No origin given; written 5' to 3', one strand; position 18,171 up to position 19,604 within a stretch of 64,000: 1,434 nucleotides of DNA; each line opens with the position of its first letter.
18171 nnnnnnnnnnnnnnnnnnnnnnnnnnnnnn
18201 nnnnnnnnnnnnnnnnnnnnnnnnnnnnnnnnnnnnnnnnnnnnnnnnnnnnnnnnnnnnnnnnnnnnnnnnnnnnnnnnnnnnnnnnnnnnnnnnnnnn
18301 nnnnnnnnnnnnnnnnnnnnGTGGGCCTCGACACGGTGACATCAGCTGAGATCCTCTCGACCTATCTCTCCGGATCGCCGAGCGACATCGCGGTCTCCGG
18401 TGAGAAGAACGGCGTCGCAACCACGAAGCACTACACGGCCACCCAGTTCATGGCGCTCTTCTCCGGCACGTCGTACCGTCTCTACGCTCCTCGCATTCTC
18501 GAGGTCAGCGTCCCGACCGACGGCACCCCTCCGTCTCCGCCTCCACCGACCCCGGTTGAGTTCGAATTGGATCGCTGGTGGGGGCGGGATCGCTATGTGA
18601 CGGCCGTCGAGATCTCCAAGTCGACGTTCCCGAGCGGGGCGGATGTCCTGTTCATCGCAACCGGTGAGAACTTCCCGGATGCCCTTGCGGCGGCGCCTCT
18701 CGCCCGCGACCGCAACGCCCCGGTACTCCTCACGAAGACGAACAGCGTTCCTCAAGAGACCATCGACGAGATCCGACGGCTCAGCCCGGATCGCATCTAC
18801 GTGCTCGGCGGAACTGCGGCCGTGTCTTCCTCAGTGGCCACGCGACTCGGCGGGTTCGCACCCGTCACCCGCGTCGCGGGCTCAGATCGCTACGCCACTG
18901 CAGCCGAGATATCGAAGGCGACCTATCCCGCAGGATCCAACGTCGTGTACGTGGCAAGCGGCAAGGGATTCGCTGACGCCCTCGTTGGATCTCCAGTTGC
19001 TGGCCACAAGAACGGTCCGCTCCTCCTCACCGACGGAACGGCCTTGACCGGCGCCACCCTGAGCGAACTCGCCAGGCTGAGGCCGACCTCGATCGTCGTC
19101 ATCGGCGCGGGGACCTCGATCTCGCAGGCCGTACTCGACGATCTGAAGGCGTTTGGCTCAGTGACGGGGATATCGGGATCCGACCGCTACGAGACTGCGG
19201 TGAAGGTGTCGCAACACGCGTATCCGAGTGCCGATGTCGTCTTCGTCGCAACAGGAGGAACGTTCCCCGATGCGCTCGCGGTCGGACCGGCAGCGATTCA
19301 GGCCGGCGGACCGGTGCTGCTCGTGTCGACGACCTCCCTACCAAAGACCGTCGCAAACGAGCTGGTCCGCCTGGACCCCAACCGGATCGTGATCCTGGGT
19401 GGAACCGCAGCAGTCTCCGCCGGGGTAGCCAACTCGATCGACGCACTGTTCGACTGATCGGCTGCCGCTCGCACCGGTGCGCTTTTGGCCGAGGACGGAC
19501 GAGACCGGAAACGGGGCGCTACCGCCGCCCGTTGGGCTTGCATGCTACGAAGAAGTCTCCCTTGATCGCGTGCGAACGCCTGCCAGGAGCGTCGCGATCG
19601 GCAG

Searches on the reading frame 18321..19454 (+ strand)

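Call 79: search_protein_families(library=pfam, proteins=[window:18321-19454:+], max_evalue=0.0001)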
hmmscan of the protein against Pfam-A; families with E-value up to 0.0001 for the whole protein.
window:18321-19454:+ (378 aa): 1 family
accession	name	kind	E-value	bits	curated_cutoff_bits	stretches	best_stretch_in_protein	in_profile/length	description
PF04122.17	CW_binding_2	-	3.4e-63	210.6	24.9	3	85-172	1-72/73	Cell wall binding domain 2 (CWB2)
